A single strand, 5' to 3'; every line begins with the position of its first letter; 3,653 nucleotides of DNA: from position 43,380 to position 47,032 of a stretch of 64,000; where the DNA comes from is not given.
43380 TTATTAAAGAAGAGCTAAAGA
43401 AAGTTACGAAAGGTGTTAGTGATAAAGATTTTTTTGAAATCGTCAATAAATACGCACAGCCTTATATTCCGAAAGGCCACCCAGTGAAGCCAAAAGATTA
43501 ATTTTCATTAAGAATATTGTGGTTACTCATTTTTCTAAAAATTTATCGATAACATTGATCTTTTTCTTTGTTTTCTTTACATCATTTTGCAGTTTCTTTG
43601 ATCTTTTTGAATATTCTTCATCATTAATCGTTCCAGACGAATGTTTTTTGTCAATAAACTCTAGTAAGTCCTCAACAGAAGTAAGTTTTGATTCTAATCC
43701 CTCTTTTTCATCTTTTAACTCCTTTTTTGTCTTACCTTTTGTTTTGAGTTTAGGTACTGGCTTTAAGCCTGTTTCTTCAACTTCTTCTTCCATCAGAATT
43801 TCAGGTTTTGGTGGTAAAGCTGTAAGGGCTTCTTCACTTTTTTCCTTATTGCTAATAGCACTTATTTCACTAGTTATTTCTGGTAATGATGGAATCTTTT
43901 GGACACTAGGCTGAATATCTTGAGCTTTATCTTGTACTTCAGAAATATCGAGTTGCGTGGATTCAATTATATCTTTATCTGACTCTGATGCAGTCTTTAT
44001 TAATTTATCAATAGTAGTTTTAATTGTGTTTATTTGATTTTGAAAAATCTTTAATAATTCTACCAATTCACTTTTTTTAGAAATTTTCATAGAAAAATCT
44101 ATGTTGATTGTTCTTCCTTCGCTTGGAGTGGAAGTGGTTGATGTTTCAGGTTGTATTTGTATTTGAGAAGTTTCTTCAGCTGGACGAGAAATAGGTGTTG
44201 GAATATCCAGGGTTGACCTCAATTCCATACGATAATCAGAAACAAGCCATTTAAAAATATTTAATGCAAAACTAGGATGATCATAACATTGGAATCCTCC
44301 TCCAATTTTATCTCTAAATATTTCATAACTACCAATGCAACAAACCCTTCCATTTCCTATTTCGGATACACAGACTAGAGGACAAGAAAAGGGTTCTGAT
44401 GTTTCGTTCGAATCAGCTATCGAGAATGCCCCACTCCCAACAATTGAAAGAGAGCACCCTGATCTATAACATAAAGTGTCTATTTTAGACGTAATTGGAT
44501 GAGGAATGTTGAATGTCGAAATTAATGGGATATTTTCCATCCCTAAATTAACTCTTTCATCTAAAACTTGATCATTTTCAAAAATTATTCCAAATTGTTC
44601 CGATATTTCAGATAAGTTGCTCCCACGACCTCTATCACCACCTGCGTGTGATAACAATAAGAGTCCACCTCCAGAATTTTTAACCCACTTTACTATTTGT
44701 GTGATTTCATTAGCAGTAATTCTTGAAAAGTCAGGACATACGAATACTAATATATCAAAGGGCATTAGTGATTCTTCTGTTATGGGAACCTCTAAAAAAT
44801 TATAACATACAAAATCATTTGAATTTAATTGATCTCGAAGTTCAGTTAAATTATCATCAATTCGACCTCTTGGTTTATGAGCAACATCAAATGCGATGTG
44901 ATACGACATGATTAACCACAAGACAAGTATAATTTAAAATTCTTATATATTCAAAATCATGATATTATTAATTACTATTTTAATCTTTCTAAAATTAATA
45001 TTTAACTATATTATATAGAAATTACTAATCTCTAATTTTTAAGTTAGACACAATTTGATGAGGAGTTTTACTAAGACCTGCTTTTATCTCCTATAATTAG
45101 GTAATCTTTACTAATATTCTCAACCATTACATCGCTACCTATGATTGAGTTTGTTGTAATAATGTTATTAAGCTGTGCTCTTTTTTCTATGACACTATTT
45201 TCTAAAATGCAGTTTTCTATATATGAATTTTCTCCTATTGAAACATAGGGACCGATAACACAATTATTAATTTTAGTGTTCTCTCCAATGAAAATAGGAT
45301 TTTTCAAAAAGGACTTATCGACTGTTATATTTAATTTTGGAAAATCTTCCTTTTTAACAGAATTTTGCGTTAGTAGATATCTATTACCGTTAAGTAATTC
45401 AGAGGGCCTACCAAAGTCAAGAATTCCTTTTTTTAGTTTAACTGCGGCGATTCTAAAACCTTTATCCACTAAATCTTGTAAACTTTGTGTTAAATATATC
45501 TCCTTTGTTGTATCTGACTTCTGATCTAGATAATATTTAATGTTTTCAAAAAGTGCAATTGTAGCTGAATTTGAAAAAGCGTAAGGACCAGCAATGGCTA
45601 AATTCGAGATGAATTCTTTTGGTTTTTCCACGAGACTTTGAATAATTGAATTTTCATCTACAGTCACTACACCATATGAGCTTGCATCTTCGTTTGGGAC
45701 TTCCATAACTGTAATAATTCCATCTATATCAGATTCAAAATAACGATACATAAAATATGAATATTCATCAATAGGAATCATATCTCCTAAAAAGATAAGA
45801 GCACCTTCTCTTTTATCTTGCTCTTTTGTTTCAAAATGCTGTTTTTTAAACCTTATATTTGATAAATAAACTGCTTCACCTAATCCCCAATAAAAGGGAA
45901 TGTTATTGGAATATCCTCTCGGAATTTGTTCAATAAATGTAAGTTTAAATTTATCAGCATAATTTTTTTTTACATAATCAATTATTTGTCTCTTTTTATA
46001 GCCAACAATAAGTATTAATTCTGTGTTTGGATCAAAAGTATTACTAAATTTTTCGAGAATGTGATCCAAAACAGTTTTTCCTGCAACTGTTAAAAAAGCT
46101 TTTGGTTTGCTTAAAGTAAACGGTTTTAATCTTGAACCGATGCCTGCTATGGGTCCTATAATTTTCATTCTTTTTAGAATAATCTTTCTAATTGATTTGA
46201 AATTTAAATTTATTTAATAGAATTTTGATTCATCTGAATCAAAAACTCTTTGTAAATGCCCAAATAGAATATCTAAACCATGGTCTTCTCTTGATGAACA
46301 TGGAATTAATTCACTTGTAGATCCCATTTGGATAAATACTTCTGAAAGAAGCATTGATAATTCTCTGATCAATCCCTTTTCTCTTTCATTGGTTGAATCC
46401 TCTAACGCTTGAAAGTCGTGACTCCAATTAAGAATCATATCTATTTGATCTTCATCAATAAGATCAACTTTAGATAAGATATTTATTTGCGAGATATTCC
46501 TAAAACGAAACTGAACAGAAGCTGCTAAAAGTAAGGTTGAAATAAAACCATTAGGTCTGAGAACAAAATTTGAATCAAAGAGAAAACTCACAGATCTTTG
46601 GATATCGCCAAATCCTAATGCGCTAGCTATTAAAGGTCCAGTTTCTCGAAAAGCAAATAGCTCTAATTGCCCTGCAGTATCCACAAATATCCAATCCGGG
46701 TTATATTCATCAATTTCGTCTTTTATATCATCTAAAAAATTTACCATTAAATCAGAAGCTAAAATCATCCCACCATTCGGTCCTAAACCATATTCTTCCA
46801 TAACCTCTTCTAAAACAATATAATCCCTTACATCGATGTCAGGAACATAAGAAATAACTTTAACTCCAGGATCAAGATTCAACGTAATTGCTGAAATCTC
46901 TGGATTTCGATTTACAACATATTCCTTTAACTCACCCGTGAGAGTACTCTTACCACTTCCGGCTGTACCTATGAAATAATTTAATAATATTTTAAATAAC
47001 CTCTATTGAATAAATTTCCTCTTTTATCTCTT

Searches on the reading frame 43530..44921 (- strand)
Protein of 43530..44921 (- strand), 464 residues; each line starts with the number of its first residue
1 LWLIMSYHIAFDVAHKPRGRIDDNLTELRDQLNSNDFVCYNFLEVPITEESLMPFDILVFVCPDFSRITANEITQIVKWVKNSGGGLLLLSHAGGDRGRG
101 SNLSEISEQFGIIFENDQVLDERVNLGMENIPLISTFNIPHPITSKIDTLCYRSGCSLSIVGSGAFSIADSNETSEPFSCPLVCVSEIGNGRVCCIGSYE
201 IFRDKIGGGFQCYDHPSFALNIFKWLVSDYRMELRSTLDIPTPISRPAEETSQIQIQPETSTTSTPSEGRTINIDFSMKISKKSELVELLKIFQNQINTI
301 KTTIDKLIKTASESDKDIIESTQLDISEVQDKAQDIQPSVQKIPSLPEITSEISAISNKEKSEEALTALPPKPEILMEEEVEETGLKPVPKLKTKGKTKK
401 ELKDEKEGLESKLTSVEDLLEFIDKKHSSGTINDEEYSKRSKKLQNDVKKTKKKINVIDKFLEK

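Call 21: search_protein_families(library=pfam, proteins=[window:43530-44921:-], max_evalue=0.001)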
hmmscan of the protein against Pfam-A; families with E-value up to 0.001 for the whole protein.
window:43530-44921:- (464 aa): 2 families
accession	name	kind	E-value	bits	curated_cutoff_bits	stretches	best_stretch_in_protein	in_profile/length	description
PF23355.1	IFT52_GIFT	-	4.6e-10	39.4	27.2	1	9-120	2-109/246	IFT52 GIFT domain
PF09822.16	ABC_transp_aux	-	0.00031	20.5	34.7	1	22-176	15-192/288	ABC-type uncharacterized transport system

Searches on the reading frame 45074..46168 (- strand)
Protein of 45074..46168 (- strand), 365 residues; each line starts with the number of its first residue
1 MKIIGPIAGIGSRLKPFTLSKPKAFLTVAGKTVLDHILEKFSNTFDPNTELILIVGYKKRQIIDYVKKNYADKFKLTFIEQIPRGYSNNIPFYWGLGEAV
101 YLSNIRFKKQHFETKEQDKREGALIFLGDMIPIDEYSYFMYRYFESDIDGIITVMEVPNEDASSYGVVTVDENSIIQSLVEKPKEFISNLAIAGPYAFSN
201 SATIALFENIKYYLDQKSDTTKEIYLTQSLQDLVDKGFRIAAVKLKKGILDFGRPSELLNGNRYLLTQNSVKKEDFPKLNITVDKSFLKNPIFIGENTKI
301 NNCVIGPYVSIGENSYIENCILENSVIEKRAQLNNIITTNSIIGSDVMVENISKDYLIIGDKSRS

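Call 21: search_protein_families(library=pfam, proteins=[window:45074-46168:-], max_evalue=0.001)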
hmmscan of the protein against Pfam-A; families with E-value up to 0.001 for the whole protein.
window:45074-46168:- (365 aa): 5 families
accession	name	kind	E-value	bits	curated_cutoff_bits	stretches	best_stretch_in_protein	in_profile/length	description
PF00483.29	NTP_transferase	-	4.4e-23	82.6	21.2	1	8-265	7-242/245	Nucleotidyl transferase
PF25084.1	LbH_EIF2B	-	1.1e-08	35.4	54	1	289-351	25-89/105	EIF2B subunit epsilon LbH domain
PF00132.30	Hexapep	-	3.6e-06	26.9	27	1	292-319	2-30/36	Bacterial transferase hexapeptide (six repeats)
PF24894.1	Hexapep_GlmU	-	2.3e-05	24.9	23.3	1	282-326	31-75/104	GlmU-like, C-terminal hexapeptide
PF12804.13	NTP_transf_3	-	0.00084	20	27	0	8-133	6-99/160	MobA-like NTP transferase domain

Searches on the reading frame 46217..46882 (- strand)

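Call 22: search_protein_families(library=pfam, proteins=[window:46217-46882:-], max_evalue=0.001)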
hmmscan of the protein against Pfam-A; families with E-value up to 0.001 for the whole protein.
window:46217-46882:- (222 aa): 1 family
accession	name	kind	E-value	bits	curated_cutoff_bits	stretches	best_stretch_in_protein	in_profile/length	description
PF03029.23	ATP_bind_1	-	4.4e-41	141.7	27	1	2-214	31-238/240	Conserved hypothetical ATP binding protein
